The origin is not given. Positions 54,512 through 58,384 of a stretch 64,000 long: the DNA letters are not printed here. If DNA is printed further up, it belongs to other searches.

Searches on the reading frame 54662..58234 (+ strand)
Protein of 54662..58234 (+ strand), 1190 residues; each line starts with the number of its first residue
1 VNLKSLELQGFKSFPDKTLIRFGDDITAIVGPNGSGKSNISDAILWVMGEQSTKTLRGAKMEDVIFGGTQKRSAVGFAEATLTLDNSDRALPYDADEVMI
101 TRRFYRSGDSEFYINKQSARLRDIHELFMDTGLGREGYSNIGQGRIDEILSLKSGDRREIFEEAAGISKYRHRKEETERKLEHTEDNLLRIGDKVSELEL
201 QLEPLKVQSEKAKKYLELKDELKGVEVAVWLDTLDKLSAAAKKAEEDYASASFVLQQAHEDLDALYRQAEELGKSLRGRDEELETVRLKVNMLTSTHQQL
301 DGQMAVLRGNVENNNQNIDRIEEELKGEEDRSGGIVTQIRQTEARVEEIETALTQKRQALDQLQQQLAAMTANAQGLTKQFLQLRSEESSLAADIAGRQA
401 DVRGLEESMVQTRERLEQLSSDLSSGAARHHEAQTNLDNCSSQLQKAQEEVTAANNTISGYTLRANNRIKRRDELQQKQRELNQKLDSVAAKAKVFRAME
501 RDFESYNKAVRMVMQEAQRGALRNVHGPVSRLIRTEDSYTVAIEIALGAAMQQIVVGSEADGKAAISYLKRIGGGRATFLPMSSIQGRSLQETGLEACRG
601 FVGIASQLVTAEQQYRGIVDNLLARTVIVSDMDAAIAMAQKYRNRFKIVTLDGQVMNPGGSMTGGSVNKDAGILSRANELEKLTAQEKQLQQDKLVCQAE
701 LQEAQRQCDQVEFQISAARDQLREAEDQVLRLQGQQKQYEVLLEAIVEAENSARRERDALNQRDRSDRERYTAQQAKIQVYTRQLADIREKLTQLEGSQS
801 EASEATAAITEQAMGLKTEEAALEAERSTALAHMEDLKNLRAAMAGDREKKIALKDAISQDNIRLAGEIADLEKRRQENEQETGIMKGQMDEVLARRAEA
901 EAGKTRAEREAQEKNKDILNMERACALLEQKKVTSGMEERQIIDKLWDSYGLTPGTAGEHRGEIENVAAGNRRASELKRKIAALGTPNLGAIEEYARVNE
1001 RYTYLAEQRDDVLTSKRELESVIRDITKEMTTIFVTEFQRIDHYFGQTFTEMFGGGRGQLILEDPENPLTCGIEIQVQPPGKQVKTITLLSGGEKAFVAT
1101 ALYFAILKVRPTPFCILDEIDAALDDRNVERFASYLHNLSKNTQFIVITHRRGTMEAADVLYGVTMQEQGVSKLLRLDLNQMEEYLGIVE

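Call 66: search_protein_families(library=pfam, proteins=[window:54662-58234:+], max_evalue=0.001)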
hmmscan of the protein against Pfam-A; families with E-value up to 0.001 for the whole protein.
window:54662-58234:+ (1190 aa): 8 families
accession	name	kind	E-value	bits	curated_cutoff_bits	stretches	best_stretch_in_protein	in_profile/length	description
PF02463.25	SMC_N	-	9.6e-76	254.5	40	1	3-1173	2-220/220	RecF/RecN/SMC N terminal domain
PF06470.18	SMC_hinge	-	2.6e-27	96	22.5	1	524-639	3-116/116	SMC proteins Flexible Hinge Domain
PF13476.12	AAA_23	-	5.4e-18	66.8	27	1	5-247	1-199/201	AAA domain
PF13304.12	AAA_21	-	3e-12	47.7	27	1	26-72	1-52/304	AAA domain, putative AbiEii toxin, Type IV TA system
PF13175.12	AAA_15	-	9.2e-07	29.2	32.1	1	1-501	1-266/374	AAA ATPase domain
PF19220.6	Rod_CreS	-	2e-06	27.5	100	1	209-455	16-268/359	Crescentin, rod domain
PF13555.12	AAA_29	-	1.1e-05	25.5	27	1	4-49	2-47/61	P-loop containing region of AAA domain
PF10473.14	CENP-F_leu_zip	-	0.00026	21.5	34.5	1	337-449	31-140/140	Leucine-rich repeats of kinetochore protein Cenp-F/LEK1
